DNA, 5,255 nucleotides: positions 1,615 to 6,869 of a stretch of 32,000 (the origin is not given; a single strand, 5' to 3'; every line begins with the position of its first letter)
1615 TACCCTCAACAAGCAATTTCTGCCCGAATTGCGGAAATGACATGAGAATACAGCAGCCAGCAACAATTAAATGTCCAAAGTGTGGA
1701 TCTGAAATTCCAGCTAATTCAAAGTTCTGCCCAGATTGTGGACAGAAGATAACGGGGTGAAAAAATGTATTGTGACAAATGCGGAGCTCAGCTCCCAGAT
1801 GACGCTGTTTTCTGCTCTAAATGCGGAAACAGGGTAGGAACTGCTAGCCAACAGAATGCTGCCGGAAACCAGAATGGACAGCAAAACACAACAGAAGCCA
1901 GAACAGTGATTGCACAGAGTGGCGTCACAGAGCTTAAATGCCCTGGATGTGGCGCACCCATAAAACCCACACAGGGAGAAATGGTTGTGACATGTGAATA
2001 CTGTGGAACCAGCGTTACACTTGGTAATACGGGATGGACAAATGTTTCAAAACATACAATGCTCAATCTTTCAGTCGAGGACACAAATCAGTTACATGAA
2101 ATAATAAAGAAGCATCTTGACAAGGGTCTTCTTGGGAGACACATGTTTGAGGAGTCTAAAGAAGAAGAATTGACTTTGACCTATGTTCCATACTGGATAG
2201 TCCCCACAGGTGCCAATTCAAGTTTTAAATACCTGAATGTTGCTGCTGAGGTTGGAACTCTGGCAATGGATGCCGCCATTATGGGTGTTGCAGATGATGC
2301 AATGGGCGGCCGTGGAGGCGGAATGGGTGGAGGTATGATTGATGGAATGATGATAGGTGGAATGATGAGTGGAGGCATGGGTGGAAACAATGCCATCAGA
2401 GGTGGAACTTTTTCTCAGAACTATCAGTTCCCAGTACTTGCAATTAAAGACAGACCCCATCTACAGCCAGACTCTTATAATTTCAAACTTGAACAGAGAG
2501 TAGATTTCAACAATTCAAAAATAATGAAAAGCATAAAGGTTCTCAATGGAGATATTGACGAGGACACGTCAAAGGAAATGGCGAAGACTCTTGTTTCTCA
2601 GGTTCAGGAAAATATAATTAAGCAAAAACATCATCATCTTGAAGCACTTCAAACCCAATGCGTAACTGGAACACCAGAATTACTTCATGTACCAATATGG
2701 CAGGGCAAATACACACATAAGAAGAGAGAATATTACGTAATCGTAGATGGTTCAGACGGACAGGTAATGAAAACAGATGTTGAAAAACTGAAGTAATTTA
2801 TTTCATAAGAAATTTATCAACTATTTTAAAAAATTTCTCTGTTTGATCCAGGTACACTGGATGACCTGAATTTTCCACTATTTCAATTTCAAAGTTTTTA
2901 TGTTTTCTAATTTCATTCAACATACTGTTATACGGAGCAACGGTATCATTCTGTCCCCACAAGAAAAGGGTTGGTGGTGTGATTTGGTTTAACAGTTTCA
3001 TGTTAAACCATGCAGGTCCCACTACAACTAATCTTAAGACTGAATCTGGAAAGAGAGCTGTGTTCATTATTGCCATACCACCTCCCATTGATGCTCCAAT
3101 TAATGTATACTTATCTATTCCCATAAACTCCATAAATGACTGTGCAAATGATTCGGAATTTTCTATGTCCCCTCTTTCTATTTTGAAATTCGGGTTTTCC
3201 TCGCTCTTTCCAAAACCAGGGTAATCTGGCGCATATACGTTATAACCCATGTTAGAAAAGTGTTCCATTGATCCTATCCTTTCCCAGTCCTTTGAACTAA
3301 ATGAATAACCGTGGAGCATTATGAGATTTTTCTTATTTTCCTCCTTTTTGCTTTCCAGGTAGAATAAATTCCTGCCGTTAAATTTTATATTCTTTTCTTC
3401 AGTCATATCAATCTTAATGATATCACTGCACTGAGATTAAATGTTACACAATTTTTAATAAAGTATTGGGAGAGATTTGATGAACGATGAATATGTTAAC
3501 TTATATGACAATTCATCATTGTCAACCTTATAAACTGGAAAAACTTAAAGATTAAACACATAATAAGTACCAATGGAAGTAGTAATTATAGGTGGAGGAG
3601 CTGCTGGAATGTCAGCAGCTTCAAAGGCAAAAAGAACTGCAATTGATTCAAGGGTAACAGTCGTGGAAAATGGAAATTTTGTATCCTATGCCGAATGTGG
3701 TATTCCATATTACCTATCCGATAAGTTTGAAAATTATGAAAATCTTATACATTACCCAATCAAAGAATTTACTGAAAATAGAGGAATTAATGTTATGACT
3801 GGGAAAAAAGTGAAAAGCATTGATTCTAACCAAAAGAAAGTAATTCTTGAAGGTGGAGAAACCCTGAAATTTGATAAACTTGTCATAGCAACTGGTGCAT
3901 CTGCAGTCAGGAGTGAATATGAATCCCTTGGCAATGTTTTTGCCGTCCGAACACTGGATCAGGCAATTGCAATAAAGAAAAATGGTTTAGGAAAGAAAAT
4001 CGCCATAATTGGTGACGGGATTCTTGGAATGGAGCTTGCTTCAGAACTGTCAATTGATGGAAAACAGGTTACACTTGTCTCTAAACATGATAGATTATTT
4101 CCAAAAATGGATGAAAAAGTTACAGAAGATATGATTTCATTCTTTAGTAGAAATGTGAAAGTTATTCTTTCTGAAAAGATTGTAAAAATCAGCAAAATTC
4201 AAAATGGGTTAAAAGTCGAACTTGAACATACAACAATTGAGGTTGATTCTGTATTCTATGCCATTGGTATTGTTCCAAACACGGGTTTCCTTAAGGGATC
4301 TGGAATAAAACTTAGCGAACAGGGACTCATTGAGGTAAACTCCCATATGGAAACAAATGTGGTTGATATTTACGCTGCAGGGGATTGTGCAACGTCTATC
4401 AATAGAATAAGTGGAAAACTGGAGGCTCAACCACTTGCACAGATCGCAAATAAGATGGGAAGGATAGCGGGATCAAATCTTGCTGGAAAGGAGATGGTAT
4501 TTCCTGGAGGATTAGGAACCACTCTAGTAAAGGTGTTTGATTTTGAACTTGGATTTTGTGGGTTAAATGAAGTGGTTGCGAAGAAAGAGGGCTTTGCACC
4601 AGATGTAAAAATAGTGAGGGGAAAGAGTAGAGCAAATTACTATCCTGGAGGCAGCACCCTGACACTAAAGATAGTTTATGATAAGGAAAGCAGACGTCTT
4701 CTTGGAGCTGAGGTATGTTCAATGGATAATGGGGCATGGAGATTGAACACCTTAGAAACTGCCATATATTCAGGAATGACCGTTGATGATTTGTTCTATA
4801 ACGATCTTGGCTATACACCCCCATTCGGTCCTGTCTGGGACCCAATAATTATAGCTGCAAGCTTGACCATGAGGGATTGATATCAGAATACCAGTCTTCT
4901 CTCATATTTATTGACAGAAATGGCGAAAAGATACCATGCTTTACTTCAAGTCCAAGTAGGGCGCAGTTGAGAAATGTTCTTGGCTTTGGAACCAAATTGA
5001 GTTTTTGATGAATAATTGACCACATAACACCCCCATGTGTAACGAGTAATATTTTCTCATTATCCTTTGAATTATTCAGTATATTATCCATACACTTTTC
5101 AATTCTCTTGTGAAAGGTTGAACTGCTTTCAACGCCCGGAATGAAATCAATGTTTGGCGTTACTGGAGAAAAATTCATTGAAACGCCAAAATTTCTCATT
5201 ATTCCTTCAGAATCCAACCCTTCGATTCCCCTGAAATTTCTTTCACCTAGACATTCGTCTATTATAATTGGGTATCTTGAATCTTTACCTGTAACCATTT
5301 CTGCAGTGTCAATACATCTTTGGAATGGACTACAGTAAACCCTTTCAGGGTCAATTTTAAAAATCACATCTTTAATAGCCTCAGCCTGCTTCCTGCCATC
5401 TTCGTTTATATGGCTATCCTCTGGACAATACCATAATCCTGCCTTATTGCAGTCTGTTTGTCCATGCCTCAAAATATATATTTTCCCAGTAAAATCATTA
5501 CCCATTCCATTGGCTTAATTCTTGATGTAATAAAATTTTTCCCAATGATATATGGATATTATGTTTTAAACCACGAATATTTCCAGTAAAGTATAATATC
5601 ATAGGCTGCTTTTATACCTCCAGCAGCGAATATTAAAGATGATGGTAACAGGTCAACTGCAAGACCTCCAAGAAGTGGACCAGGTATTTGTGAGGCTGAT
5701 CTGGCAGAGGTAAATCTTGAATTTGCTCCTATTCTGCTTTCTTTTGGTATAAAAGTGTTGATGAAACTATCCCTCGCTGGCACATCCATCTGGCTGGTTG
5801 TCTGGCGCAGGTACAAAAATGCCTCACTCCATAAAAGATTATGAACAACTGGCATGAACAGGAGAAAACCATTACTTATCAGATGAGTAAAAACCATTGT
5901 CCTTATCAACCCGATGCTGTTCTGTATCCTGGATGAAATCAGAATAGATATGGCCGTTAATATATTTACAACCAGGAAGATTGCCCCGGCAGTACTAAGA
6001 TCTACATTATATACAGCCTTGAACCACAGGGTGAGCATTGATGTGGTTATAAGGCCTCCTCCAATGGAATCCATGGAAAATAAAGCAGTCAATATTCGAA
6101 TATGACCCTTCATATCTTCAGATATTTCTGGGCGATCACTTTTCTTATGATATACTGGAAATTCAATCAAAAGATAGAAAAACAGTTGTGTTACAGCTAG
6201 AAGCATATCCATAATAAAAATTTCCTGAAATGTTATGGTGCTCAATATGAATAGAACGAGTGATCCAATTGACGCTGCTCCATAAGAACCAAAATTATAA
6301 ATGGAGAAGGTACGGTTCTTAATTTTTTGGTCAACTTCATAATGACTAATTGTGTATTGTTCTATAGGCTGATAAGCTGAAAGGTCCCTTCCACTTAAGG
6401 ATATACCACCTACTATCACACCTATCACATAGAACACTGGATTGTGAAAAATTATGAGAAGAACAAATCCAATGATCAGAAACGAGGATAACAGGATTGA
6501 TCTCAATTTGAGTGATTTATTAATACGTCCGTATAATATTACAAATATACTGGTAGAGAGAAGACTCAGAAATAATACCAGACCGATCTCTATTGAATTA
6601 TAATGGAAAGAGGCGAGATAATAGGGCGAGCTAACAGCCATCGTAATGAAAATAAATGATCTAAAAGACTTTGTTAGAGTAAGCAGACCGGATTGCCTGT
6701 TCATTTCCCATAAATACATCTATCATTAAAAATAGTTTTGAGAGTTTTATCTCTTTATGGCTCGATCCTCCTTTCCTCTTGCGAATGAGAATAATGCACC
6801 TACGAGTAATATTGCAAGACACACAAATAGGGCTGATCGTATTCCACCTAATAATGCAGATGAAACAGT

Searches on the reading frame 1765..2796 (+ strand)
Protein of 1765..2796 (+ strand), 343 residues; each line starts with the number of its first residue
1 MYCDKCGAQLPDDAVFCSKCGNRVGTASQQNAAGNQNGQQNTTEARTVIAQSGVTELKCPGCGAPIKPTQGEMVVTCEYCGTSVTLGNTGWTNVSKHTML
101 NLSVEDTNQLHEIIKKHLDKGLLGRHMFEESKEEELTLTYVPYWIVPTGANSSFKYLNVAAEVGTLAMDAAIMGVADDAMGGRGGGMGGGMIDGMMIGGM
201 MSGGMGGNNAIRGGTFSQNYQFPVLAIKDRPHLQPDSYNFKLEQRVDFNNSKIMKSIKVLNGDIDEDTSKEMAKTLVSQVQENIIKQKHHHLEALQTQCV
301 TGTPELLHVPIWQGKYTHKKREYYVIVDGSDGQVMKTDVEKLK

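Call 94: search_protein_families(library=pfam, proteins=[window:1765-2796:+], max_evalue=0.001)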
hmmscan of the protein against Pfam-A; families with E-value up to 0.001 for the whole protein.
window:1765-2796:+ (343 aa): 3 families
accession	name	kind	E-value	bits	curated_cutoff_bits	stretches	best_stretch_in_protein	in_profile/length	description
PF13240.11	Zn_Ribbon_1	-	1e-10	41.5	25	1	2-23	1-22/23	zinc-ribbon domain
PF12773.13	DZR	-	3.6e-07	30.7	27.3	1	3-81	1-45/45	Double zinc ribbon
PF13248.11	Zn_ribbon_3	-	6e-06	26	27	1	2-23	4-25/26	zinc-ribbon domain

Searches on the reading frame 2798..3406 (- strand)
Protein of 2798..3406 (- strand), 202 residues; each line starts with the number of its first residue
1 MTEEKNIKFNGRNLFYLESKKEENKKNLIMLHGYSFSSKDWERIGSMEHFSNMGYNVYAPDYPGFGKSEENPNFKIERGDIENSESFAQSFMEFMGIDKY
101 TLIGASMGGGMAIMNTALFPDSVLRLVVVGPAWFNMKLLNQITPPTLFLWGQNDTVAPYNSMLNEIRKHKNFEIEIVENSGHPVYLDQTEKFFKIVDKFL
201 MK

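Call 94: search_protein_families(library=pfam, proteins=[window:2798-3406:-], max_evalue=0.001)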
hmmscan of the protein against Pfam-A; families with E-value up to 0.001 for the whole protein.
window:2798-3406:- (202 aa): 5 families
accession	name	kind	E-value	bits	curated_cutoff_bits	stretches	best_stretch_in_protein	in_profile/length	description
PF00561.26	Abhydrolase_1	-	8e-23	81.8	25.8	2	28-132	3-104/245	alpha/beta hydrolase fold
PF12146.15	Hydrolase_4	-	2.1e-14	53.9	27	1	23-133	2-111/239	Serine aminopeptidase, S33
PF12697.13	Abhydrolase_6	-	5.5e-14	53.8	26.3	1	28-132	1-95/217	Alpha/beta hydrolase family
PF12740.14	PETase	-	7e-05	22.8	28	1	99-162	126-187/263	PET hydrolase-like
PF20434.5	BD-FAE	-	0.00074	19.5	26.8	0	16-116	4-107/215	BD-FAE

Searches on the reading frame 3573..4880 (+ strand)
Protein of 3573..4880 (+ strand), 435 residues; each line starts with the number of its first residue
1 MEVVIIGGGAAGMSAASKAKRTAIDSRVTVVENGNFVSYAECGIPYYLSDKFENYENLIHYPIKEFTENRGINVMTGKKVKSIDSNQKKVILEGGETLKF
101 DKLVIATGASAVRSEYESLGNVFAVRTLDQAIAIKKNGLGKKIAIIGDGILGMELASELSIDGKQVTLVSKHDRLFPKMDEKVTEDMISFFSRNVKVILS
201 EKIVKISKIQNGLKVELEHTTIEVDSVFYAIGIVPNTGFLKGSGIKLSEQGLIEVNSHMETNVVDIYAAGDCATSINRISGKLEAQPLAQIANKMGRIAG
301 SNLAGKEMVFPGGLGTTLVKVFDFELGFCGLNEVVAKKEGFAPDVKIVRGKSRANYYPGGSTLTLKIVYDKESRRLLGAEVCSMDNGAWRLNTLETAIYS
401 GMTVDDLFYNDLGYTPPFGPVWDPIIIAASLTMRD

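Call 12: search_protein_families(library=pfam, proteins=[window:3573-4880:+], max_evalue=0.001)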
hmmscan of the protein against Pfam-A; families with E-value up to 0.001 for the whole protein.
window:3573-4880:+ (435 aa): 13 families
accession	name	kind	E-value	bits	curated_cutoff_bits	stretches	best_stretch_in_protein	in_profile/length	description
PF07992.20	Pyr_redox_2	-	5.9e-58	197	26.1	1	2-278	2-283/291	Pyridine nucleotide-disulphide oxidoreductase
PF13738.12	Pyr_redox_3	-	8.3e-21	74.9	30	2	63-270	87-305/305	Pyridine nucleotide-disulphide oxidoreductase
PF00070.33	Pyr_redox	-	5.7e-20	72.1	22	2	142-217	1-79/82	Pyridine nucleotide-disulphide oxidoreductase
PF02852.28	Pyr_redox_dim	-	2.6e-14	53.8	25.3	1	319-419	4-103/110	Pyridine nucleotide-disulphide oxidoreductase, dimerisation domain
PF01266.30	DAO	-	1.2e-11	45.2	27.9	0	3-38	2-35/353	FAD dependent oxidoreductase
PF03486.20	HI0933_like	-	7.6e-11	42.3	50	1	2-35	2-33/244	HI0933-like protein Rossmann domain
PF00890.30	FAD_binding_2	-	1.8e-09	37.7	20.4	1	3-36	2-33/414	FAD binding domain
PF13450.12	NAD_binding_8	-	6.9e-09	36.3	21.9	1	5-37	1-31/68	NAD(P)-binding Rossmann-like domain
PF01494.25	FAD_binding_3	-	1.2e-05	25.2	22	0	143-175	4-36/349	FAD binding domain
PF13454.12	NAD_binding_9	-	2.9e-05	24.5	21.8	0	72-109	116-154/155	FAD-NAD(P)-binding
PF05834.18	Lycopene_cycl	-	3.3e-05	23.6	23.4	0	3-39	2-38/380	Lycopene cyclase protein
PF01134.28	GIDA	-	3.4e-05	23.5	22.1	0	3-29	2-28/391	Glucose inhibited division protein A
PF02254.24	TrkA_N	-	0.00063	20.5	23.8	0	143-183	1-41/116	TrkA-N domain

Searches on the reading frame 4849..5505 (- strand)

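Call 12: search_protein_families(library=pfam, proteins=[window:4849-5505:-], max_evalue=0.001)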
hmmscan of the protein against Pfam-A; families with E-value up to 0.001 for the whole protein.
window:4849-5505:- (218 aa): 1 family
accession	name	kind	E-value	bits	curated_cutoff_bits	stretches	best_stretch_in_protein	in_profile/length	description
PF00300.27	His_Phos_1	-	2.5e-35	122.4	21.7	1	9-187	1-180/194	Histidine phosphatase superfamily (branch 1)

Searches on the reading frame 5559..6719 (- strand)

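Call 12: search_protein_families(library=pfam, proteins=[window:5559-6719:-], max_evalue=0.001)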
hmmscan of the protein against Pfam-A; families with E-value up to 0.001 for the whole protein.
window:5559-6719:- (386 aa): 1 family
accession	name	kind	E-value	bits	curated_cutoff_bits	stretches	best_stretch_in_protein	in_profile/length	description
PF07690.21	MFS_1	-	4.5e-18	65.7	33.4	1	24-299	13-298/347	Major Facilitator Superfamily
